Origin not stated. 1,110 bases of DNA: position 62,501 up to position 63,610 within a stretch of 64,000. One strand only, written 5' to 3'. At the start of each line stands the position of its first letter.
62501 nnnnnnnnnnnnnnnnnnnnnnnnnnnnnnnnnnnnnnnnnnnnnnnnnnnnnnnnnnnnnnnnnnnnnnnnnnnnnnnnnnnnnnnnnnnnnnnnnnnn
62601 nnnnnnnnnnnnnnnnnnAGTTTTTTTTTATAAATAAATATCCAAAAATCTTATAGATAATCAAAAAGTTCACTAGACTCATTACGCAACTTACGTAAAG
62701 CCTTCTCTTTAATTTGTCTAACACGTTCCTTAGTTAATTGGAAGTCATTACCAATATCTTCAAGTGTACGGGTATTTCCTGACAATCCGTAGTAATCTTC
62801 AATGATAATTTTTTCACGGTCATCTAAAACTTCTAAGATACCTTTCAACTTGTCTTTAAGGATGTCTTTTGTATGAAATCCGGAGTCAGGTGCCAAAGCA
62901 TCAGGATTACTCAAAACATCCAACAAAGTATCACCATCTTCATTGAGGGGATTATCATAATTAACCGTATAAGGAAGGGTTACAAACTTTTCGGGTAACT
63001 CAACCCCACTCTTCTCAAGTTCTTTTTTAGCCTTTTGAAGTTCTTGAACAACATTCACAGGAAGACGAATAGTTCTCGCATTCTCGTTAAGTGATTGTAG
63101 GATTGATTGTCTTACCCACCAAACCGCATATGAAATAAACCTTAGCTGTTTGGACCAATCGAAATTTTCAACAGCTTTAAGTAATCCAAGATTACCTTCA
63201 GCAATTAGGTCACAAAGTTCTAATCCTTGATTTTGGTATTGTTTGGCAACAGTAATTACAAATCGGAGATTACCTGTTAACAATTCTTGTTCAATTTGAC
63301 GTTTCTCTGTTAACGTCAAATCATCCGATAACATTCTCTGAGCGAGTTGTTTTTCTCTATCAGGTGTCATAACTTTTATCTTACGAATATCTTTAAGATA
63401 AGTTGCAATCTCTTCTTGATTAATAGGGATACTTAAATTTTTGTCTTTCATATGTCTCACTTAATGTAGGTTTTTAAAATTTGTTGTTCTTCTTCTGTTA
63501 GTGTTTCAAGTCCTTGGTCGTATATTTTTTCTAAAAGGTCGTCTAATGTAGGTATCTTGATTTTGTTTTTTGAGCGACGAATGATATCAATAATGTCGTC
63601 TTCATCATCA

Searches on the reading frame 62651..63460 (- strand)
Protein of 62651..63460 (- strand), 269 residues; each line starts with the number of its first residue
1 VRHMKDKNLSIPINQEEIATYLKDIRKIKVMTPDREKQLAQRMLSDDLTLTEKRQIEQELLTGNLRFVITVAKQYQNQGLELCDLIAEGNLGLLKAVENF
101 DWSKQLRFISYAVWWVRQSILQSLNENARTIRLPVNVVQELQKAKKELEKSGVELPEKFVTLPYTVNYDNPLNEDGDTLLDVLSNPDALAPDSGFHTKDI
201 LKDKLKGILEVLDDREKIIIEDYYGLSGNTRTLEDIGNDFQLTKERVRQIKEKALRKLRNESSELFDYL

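Call 15: search_protein_families(library=pfam, proteins=[window:62651-63460:-], max_evalue=0.01)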
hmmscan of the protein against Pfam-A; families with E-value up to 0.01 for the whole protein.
window:62651-63460:- (269 aa): 4 families
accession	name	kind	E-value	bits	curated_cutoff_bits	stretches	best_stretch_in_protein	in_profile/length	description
PF04542.20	Sigma70_r2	-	2.1e-15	56.7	24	1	62-129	3-70/71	Sigma-70 region 2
PF04545.22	Sigma70_r4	-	6.2e-15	54.9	24.1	1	209-260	2-50/50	Sigma-70, region 4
PF00140.25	Sigma70_r1_2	-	1.2e-05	25.5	22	1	20-43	5-28/34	Sigma-70 factor, region 1.2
PF15003.11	HAUS2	-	0.0053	17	27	0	38-107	85-154/191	HAUS augmin-like complex subunit 2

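Call 75: search_dna_similar(query=window:62651-63460:-, collection=phages, mode=protein, max_rows=12)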
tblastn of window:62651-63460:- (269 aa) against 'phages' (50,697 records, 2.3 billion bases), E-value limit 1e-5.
Records with a match: 121; places in all: 127; records where one place covers at least 80% of the query: 52.
Best place of each record, by identity: <60% 121.
By first word of the organism name: Bacteriophage 40; Synechococcus 17; Prevotella 15; Bacillus 13; Vibrio 9; Salmonella 5; Acinetobacter 4; Klebsiella 4; Listeria 3; Enterococcus 2; and 7 more.
By host as written in the record: - 51; Prevotella sp. 15; Synechococcus sp. MW02 8; Bacillus cereus 5; Bacillus pumilus GR8 4; Homo sapiens 3; Listeria monocytogenes 3; Klebsiella pneumoniae ST147-VIM1 2; and 23 more.
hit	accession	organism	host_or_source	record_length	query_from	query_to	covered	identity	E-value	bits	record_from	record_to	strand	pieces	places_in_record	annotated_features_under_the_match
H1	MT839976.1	Bacteriophage sp.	human fecal samples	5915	8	269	97%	35.8%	1e-38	149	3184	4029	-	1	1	record has no annotation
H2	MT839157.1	Bacteriophage sp.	human fecal samples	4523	18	269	94%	37.0%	3e-35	139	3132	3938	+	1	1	record has no annotation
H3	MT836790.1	Bacteriophage sp.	human fecal samples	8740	18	269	94%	36.4%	2e-39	150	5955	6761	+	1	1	record has no annotation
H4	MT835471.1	Bacteriophage sp.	human fecal samples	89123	18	269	94%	36.4%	3e-36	142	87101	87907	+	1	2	record has no annotation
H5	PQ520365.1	Enterococcus phage IME_EF3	-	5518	7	269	98%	34.8%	1e-39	152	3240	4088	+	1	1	record has no annotation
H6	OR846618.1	Enterococcus phage Efs 1-1-1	Enterococcus faecalis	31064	7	269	98%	34.8%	1e-39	152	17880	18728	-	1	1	record has no annotation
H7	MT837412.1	Bacteriophage sp.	human fecal samples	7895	18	269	94%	36.0%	3e-33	133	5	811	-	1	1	record has no annotation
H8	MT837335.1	Bacteriophage sp.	human fecal samples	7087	18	269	94%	35.3%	1e-34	137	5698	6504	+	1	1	record has no annotation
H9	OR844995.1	Staphylococcus phage SA 1306 Kay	Staphylococcus aureus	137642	18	262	91%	36.0%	6e-37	144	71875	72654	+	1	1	record has no annotation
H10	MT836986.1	Bacteriophage sp.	human fecal samples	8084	18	269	94%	34.9%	9e-38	146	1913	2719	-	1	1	record has no annotation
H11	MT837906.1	Bacteriophage sp.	human fecal samples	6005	18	269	94%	34.3%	1e-36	143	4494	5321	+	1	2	record has no annotation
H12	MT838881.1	Bacteriophage sp.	human fecal samples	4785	18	269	94%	34.2%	5e-36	141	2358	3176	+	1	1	record has no annotation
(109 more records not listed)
